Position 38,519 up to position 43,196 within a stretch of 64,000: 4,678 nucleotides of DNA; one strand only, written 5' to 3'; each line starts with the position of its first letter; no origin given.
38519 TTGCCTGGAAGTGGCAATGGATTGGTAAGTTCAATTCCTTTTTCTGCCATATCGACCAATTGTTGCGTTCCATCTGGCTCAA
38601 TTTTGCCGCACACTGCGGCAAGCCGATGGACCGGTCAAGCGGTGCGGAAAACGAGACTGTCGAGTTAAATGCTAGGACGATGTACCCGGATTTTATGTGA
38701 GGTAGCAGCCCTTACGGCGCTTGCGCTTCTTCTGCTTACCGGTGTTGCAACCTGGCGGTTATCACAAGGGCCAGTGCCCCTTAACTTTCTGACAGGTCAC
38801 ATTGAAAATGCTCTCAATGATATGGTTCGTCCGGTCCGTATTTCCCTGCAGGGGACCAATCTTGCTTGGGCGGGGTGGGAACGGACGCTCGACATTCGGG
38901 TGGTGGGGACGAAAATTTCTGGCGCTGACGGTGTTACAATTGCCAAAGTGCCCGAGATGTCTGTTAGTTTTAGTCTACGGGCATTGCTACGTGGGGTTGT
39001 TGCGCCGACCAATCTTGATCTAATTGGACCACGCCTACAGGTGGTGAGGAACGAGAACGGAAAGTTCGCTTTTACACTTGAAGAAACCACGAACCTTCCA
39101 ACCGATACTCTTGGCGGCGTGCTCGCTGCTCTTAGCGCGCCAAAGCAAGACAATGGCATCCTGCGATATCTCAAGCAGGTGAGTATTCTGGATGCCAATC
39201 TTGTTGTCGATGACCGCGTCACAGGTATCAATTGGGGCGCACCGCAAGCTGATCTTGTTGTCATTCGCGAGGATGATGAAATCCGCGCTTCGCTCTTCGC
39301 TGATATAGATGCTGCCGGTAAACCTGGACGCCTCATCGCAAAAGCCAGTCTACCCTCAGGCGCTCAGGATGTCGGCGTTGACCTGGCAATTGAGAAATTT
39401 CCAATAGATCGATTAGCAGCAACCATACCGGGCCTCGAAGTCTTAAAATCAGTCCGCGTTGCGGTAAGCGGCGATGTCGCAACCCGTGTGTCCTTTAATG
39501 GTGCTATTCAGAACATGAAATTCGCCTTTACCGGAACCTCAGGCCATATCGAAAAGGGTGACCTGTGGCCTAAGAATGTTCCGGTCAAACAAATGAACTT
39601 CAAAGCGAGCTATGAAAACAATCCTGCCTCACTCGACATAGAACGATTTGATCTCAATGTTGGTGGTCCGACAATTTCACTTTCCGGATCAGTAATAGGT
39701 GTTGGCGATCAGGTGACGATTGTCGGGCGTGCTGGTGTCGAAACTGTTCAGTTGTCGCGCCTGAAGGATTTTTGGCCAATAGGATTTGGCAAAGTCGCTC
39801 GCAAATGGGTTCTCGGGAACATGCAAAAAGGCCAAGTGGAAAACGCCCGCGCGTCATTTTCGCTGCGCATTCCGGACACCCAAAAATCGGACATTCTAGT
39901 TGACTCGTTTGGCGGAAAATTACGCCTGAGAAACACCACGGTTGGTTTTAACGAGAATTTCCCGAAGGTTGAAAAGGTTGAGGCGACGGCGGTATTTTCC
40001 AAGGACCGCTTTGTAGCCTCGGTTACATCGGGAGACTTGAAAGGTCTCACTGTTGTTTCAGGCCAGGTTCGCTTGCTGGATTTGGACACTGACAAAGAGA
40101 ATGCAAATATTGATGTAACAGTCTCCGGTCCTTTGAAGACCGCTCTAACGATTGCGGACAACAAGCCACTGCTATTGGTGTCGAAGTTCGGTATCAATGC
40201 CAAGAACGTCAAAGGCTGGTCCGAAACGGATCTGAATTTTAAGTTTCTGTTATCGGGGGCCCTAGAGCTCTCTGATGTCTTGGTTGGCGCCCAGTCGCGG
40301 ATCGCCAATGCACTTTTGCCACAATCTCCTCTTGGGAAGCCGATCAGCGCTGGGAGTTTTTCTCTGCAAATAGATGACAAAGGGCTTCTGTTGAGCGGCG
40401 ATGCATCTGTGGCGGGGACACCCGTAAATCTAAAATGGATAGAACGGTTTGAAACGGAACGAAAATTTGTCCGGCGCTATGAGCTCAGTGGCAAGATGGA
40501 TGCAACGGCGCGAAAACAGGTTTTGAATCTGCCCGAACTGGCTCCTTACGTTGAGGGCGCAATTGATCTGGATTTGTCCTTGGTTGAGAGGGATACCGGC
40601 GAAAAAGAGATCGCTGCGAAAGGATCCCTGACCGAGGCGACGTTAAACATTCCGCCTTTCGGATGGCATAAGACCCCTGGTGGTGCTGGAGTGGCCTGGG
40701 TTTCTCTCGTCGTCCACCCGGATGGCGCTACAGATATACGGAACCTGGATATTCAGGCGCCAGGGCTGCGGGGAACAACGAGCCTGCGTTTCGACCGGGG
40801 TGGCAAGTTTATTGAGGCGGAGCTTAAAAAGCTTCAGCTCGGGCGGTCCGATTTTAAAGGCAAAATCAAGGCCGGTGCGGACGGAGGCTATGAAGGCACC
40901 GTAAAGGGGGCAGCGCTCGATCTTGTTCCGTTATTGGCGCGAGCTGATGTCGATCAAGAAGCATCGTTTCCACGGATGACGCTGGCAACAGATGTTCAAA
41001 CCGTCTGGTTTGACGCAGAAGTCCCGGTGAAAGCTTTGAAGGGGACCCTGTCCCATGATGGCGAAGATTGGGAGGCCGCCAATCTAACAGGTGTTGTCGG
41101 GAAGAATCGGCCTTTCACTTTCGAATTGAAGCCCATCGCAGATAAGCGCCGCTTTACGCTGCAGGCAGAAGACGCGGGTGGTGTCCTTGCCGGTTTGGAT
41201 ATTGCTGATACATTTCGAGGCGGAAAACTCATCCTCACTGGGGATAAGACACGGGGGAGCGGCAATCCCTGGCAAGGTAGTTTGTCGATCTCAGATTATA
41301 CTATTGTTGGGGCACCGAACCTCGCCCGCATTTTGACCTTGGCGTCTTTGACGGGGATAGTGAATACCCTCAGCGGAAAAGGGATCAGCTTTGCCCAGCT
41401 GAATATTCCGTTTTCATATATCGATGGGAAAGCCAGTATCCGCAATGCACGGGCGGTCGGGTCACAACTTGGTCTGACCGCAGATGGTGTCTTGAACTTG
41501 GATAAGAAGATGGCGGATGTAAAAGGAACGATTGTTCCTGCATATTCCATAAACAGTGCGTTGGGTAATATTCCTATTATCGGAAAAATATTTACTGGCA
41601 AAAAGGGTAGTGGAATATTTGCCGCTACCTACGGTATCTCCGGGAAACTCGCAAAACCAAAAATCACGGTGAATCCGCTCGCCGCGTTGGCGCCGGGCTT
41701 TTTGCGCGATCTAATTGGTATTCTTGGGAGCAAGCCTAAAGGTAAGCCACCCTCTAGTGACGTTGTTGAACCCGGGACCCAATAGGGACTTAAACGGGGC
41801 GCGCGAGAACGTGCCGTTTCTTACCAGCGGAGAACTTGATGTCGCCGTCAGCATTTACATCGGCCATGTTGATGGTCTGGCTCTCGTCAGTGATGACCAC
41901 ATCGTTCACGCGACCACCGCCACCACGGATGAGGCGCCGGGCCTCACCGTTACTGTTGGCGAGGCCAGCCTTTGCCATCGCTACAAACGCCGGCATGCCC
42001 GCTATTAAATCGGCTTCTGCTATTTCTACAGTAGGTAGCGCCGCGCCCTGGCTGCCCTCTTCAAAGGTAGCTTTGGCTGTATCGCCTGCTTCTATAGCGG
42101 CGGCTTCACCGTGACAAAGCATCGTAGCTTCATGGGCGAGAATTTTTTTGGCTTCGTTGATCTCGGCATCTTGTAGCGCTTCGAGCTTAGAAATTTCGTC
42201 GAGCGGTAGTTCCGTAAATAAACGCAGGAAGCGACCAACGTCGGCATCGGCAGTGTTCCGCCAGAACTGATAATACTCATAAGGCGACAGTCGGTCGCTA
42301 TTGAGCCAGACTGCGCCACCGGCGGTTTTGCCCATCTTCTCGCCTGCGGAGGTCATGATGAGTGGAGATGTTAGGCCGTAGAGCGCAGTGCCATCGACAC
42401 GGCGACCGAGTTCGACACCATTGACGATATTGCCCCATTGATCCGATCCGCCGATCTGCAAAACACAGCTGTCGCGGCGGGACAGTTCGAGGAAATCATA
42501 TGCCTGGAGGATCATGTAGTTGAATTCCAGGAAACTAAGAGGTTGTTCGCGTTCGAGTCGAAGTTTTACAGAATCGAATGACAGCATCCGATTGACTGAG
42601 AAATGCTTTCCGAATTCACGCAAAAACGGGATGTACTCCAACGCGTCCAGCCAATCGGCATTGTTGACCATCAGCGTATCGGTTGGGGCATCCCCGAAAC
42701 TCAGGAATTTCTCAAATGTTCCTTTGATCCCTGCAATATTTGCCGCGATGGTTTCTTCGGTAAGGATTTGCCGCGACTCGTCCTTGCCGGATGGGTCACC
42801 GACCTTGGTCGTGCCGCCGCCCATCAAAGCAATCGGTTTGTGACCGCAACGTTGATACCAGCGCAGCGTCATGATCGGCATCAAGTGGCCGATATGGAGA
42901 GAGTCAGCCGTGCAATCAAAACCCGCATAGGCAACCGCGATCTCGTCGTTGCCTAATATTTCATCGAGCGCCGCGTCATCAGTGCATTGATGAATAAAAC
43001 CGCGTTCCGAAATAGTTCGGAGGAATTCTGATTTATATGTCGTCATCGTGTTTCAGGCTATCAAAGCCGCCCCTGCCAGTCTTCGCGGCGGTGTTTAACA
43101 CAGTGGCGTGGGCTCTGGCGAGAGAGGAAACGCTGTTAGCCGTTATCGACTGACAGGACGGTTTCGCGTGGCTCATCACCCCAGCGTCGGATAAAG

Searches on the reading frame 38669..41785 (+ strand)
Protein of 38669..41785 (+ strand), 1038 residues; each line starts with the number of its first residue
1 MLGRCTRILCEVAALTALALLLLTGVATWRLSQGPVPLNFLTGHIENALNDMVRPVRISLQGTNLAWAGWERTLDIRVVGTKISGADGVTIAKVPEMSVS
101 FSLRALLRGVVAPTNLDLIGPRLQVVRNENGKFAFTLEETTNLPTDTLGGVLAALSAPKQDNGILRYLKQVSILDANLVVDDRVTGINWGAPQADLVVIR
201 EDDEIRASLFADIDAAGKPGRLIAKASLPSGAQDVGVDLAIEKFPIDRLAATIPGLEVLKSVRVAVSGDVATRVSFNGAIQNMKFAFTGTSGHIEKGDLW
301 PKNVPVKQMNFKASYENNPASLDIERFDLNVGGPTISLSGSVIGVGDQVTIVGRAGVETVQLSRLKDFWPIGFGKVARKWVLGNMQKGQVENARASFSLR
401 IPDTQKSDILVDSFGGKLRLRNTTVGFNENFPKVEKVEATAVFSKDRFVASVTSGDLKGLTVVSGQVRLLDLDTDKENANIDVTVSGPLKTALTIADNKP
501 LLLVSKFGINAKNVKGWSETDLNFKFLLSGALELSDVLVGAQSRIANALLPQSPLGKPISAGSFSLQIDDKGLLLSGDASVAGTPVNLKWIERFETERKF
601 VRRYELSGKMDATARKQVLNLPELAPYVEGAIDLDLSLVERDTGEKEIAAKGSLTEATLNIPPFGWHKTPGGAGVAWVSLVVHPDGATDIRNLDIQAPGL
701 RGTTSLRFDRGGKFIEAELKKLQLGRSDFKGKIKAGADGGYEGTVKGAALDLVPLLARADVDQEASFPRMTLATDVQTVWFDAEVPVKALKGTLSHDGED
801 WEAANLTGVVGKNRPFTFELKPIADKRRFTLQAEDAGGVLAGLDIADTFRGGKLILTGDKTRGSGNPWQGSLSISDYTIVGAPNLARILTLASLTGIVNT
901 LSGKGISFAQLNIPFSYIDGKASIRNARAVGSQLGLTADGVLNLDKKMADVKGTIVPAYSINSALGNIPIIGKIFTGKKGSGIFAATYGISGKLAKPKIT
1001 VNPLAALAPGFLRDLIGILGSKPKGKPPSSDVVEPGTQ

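Call 60: search_protein_families(library=pfam, proteins=[window:38669-41785:+], max_evalue=0.00001)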
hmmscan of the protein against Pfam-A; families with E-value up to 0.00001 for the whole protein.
window:38669-41785:+ (1038 aa): 1 family
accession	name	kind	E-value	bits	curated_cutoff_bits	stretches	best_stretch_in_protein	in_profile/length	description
PF13116.12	YhdP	-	1.8e-39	135.9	46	2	275-802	396-912/1224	YhdP protein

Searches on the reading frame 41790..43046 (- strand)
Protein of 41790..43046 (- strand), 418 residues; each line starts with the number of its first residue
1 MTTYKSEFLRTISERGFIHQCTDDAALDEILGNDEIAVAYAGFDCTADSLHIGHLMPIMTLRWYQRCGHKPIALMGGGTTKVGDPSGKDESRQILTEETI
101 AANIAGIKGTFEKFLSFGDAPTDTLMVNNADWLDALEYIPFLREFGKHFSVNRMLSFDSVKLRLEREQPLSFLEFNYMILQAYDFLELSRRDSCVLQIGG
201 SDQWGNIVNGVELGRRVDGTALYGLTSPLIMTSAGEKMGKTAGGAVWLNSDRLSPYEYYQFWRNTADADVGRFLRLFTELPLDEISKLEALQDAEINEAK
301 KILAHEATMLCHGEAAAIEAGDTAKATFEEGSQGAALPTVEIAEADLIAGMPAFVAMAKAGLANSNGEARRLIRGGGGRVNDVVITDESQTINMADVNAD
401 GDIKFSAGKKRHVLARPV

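Call 60: search_protein_families(library=pfam, proteins=[window:41790-43046:-], max_evalue=0.00001)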
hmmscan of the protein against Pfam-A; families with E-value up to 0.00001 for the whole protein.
window:41790-43046:- (418 aa): 1 family
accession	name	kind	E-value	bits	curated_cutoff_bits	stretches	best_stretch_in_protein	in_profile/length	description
PF00579.31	tRNA-synt_1b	-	4.6e-76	256.4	21.1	1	38-328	7-291/292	tRNA synthetases class I (W and Y)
